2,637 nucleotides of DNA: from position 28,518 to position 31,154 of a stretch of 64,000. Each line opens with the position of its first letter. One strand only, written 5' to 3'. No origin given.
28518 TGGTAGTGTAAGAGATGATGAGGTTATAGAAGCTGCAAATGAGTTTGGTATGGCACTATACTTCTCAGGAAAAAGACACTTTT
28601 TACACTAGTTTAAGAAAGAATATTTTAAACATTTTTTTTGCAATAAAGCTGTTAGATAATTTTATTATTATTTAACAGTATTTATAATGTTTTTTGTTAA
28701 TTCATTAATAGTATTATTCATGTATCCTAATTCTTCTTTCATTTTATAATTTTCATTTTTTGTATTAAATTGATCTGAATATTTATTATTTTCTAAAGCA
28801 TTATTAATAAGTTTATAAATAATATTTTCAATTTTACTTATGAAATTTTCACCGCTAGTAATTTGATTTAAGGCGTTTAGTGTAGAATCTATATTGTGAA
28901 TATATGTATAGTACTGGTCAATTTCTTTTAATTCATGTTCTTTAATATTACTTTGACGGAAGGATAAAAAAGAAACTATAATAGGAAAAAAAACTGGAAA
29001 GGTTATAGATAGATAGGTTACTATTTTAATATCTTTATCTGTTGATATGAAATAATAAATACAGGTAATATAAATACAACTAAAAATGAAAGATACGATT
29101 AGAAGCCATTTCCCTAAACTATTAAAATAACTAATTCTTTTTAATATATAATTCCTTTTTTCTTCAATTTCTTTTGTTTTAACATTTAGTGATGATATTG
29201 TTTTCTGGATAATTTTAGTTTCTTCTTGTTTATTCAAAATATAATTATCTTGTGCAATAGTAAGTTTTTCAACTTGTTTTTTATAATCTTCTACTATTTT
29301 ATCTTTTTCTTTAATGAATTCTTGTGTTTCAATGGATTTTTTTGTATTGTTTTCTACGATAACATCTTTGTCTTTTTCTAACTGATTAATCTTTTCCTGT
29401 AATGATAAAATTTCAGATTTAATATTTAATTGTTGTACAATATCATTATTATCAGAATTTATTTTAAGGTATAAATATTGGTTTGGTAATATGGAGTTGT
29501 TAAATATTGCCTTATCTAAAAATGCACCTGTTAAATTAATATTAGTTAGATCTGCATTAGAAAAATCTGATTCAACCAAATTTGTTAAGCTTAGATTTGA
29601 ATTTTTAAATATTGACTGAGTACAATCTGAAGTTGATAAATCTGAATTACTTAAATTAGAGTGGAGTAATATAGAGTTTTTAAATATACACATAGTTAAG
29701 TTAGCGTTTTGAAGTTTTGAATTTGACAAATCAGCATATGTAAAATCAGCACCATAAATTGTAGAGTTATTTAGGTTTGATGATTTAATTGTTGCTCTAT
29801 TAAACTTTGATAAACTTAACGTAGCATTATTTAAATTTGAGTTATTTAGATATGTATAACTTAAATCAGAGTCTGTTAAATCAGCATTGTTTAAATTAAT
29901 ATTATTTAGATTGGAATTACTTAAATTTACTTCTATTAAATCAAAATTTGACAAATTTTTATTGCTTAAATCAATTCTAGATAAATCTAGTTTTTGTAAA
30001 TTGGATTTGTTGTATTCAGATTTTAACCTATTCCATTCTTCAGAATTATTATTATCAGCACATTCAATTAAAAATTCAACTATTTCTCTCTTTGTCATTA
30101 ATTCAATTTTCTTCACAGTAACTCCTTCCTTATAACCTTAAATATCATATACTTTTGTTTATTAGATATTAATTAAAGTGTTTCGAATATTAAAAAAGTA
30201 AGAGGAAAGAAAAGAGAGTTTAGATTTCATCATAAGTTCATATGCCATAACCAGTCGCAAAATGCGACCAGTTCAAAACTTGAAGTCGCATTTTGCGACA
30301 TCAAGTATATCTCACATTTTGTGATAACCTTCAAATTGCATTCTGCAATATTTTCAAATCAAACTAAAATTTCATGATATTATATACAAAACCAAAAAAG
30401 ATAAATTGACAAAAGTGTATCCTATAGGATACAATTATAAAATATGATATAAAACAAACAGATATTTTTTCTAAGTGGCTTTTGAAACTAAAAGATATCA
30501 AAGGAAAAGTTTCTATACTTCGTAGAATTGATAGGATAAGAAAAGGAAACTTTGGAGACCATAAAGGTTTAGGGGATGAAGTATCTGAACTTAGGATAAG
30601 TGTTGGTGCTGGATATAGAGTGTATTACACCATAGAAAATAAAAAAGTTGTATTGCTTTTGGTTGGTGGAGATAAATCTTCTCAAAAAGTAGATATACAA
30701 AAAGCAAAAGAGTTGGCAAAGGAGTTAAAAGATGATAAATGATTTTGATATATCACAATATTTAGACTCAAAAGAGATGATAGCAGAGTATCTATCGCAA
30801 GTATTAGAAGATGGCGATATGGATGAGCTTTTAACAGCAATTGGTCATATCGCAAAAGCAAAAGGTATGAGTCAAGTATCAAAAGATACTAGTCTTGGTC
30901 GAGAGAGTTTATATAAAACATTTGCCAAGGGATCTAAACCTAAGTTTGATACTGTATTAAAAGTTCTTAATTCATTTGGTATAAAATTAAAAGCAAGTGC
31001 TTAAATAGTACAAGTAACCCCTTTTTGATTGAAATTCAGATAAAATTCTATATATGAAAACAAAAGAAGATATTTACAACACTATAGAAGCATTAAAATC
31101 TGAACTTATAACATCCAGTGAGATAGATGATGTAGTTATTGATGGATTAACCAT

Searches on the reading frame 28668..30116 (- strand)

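Call 30: search_protein_families(library=pfam, proteins=[window:28668-30116:-], max_evalue=0.001)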
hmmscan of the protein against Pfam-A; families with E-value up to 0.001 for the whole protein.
window:28668-30116:- (482 aa): 3 families
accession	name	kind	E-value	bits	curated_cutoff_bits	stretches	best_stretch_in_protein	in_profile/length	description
PF00805.28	Pentapeptide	-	3e-26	91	20.2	5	59-97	2-40/40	Pentapeptide repeats (8 copies)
PF13599.13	Pentapeptide_4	-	3.3e-18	66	38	2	45-115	8-78/78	Pentapeptide repeat region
PF13576.12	Pentapeptide_3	-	7.5e-10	39.3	27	0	105-148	1-47/48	Pentapeptide repeats (9 copies)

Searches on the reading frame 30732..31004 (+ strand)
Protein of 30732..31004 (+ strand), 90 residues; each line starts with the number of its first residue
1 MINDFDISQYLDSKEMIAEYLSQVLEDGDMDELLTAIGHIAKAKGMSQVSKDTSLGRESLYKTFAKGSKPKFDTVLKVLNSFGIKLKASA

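Call 58: search_protein_families(library=pfam, proteins=[window:30732-31004:+], max_evalue=0.01)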
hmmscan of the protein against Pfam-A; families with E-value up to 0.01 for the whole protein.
window:30732-31004:+ (90 aa): 1 family
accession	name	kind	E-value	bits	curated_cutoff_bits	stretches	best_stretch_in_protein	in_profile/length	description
PF21716.3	dnstrm_HI1420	-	2.4e-43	146.3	27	1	2-88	2-88/90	Probable addiction module antidote protein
